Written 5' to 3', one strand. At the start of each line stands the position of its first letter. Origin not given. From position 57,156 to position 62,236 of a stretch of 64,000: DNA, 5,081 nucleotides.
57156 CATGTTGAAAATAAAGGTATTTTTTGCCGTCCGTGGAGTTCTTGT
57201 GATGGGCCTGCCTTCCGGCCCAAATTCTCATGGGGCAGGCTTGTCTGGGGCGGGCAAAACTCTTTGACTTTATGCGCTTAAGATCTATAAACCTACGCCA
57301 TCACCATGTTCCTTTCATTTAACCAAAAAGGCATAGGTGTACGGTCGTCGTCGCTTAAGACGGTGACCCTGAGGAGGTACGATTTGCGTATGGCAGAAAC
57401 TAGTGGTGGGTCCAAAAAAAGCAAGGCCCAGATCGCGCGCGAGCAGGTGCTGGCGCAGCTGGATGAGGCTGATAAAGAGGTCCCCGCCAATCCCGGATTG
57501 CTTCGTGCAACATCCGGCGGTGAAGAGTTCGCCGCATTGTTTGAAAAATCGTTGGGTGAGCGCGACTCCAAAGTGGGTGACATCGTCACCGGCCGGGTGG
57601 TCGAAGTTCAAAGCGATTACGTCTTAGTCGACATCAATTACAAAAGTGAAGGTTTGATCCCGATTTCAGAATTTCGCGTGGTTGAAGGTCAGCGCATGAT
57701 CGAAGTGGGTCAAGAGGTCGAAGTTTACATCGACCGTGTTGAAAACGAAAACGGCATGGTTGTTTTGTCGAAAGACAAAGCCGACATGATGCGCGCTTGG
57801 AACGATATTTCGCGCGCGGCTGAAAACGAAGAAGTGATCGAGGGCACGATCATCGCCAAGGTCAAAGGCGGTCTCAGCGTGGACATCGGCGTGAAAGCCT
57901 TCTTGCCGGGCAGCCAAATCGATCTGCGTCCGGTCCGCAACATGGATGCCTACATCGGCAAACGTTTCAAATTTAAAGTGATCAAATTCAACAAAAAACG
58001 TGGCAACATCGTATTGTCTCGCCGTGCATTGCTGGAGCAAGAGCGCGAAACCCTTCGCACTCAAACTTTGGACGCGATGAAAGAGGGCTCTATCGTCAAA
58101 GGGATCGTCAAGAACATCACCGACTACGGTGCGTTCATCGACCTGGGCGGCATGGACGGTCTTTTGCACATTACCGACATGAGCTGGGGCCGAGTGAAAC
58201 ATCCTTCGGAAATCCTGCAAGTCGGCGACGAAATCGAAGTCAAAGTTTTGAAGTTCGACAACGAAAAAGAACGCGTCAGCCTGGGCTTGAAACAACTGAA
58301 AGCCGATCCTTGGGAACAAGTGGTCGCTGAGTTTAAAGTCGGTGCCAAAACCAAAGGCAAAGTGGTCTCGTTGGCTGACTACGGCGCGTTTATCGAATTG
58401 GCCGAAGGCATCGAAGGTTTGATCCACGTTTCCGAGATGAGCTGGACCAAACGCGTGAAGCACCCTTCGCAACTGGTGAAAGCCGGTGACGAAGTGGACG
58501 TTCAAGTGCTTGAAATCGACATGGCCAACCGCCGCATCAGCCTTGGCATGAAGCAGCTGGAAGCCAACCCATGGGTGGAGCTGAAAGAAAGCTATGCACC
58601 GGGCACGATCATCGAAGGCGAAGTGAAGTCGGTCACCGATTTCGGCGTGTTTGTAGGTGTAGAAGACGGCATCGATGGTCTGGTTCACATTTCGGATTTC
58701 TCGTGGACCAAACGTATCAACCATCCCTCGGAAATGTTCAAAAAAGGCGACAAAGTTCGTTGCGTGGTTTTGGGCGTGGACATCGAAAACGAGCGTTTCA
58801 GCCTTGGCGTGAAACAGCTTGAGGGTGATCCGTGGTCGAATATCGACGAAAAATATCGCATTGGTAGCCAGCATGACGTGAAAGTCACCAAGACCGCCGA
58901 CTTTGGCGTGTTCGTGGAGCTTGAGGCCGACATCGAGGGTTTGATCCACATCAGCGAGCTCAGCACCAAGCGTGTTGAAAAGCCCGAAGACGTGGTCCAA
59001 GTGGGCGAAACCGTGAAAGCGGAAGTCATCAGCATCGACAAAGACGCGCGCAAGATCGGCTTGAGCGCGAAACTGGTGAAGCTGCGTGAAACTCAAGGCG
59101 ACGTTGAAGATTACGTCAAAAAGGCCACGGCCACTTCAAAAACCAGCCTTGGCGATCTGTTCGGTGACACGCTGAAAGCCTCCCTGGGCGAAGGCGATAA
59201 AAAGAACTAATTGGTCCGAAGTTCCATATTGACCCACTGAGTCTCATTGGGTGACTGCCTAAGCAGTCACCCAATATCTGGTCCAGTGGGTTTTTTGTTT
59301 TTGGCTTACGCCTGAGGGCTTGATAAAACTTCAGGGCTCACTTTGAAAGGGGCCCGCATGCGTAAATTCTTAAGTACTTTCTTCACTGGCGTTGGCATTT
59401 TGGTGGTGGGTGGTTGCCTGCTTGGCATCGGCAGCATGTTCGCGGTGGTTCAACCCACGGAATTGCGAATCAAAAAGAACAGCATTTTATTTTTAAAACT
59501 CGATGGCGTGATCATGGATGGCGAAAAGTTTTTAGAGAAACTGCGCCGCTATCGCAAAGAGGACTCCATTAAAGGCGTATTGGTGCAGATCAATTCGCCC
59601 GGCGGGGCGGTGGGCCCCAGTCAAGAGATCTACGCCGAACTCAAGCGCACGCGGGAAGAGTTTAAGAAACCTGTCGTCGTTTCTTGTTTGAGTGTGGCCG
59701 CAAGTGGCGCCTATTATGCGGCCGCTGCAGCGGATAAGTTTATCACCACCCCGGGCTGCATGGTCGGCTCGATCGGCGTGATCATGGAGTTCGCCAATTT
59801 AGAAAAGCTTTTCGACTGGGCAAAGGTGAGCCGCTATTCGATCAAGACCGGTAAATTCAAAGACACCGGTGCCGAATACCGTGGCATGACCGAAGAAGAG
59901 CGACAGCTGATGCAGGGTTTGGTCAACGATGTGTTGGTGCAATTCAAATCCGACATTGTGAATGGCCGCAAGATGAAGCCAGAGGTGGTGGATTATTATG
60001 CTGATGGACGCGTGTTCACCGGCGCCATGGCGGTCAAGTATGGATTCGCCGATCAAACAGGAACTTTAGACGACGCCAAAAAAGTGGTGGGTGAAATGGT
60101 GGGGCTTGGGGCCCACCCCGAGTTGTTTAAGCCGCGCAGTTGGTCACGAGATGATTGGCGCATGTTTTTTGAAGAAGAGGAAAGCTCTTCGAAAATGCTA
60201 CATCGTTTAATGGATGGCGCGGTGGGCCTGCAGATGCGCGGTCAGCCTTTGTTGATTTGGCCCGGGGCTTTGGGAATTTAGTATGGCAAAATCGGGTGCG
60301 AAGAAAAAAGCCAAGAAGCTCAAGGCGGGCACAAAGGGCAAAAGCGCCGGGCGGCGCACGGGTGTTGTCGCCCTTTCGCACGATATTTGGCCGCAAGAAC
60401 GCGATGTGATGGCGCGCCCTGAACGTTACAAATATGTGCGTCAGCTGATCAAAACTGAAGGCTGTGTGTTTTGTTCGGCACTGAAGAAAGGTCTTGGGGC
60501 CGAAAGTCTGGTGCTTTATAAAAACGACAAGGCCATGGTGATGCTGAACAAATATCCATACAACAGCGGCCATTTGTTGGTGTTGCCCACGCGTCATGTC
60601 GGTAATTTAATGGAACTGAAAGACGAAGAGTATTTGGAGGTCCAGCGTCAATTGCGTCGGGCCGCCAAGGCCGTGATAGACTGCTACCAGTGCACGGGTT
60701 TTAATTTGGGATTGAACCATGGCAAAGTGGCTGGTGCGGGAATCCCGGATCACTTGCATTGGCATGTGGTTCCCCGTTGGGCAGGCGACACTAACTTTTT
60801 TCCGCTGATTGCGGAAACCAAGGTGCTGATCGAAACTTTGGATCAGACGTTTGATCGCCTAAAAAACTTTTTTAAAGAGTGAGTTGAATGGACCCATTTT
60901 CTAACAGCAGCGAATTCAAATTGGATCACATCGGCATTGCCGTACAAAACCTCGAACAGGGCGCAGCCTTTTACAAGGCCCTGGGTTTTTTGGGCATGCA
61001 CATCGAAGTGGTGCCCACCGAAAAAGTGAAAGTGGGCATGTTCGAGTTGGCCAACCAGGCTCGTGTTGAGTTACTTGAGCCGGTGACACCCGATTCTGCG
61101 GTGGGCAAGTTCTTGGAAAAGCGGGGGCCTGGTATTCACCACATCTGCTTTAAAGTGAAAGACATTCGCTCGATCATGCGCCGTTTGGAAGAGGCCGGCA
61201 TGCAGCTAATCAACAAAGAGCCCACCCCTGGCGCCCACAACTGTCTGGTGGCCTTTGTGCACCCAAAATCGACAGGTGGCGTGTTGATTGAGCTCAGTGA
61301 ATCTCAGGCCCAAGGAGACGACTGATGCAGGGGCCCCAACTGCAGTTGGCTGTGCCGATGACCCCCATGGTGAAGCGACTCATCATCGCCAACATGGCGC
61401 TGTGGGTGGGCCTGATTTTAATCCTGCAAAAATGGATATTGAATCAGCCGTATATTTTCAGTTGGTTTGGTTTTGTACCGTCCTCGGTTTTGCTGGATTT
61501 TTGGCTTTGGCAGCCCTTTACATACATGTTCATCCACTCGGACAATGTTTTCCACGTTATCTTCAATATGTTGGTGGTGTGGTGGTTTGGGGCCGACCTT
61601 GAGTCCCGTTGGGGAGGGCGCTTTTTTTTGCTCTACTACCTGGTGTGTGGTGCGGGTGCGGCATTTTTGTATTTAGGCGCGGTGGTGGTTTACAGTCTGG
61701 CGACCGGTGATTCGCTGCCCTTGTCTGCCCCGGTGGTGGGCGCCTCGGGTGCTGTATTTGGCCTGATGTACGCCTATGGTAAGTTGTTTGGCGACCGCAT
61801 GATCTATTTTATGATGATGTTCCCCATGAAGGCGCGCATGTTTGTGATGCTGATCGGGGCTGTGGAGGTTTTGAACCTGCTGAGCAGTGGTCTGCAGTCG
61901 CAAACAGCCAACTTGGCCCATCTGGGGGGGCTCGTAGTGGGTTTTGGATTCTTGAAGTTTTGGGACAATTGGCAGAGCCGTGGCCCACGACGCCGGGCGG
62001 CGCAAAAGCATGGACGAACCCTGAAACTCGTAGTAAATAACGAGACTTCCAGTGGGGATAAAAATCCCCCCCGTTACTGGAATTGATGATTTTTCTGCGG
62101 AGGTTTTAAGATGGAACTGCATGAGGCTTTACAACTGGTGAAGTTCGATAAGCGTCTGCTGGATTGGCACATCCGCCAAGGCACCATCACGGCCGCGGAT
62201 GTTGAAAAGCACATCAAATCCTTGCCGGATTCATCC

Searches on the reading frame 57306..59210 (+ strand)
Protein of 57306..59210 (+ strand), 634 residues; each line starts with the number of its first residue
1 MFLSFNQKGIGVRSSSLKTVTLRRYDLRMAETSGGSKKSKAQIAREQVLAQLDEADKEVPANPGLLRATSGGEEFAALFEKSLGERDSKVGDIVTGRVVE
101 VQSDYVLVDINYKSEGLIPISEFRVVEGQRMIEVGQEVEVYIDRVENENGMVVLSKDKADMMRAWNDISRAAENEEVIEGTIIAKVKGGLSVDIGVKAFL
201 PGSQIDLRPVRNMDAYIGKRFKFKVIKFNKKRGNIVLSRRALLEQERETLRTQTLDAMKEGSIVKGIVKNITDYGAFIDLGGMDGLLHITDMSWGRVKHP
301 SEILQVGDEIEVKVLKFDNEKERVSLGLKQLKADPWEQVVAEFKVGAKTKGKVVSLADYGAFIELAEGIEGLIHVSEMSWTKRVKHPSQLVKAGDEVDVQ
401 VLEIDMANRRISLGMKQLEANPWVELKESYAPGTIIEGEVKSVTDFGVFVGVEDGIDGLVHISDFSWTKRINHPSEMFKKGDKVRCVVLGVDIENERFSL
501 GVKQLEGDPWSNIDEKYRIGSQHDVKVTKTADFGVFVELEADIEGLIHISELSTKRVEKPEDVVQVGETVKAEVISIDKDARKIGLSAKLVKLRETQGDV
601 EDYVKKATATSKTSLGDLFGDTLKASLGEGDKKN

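Call 8: search_protein_families(library=pfam, proteins=[window:57306-59210:+], max_evalue=0.001)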
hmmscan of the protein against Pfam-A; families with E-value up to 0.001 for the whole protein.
window:57306-59210:+ (634 aa): 8 families
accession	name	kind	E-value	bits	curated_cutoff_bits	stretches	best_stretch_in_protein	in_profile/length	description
PF00575.29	S1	-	2.5e-106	348.6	22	6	259-329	3-74/74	S1 RNA binding domain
PF23459.1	S1_RRP5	-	1.7e-32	112.2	27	3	431-492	2-62/72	RRP5 S1 domain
PF21710.3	Spt6_S1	-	5.9e-20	71.8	27.5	2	525-587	22-85/91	Spt6, S1/OB domain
PF17092.11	PCB_OB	-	2.1e-12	48.2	27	0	244-316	15-99/111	Penicillin-binding protein OB-like domain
PF13509.12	S1_2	-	5.3e-07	30.1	21.8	0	519-555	1-36/61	S1 domain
PF24685.1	OB_RRP5_4th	-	9.7e-07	29.2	31.5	0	533-577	24-71/92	RRP5 OB-fold domain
PF18614.7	RNase_II_C_S1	-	2.7e-06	27.6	26.6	0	391-413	34-56/59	RNase II-type exonuclease C-terminal S1 domain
PF21266.3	RRP4_S1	-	6e-05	23.6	27.3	1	89-129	5-45/73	RRP4, S1 domain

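Call 41: find_encoding_contigs(protein=window:57306-59210:+, flank=10000, max_places=4)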
Protein window:57306-59210:+ (634 aa): no gene with exactly this product is on record in the collection.

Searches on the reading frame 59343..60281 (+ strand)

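Call 8: search_protein_families(library=pfam, proteins=[window:59343-60281:+], max_evalue=0.001)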
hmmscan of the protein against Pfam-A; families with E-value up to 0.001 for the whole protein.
window:59343-60281:+ (312 aa): 3 families
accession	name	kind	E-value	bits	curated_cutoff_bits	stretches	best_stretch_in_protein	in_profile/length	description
PF01343.23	Peptidase_S49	-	6.8e-41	140.2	24.9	1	107-252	5-150/154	Peptidase family S49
PF00574.28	CLP_protease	-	9.4e-07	29.3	20.2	1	59-132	29-98/182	Clp protease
PF25145.1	NfeD1b_N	-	1.4e-05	25.2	40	1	61-149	16-100/189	NfeD1b, N-terminal domain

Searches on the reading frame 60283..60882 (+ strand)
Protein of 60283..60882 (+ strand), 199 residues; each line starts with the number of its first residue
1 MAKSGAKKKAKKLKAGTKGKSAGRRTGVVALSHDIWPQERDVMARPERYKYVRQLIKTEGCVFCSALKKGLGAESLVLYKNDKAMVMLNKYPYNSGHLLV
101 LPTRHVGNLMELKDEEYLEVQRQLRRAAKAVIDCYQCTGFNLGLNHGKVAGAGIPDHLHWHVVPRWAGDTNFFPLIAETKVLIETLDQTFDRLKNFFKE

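Call 76: search_protein_families(library=pfam, proteins=[window:60283-60882:+], max_evalue=0.01)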
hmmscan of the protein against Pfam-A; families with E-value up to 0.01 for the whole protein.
window:60283-60882:+ (199 aa): 4 families
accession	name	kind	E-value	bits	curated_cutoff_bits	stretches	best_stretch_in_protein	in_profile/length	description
PF01230.28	HIT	-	2.1e-14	54.4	21.5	1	74-165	5-95/98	HIT domain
PF11969.13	DcpS_C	-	9.1e-09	36.2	24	1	61-163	2-100/114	Scavenger mRNA decapping enzyme C-term binding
PF04677.20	CwfJ_C_1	-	3.2e-06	27.4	21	1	56-140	9-87/122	Protein similar to CwfJ C-terminus 1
PF16269.10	DUF4922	-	0.0019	18.6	23.6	0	54-161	53-143/146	Domain of unknown function (DUF4922)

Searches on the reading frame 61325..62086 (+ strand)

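Call 76: search_protein_families(library=pfam, proteins=[window:61325-62086:+], max_evalue=0.01)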
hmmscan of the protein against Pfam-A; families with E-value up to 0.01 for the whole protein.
window:61325-62086:+ (253 aa): 2 families
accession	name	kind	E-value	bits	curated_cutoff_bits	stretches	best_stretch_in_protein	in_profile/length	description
PF01694.28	Rhomboid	-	1.1e-23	84.5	22.6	1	61-208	4-135/143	Rhomboid domain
PF08551.15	DUF1751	-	1.7e-08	35.4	22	1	57-151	6-97/99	Eukaryotic integral membrane protein (DUF1751)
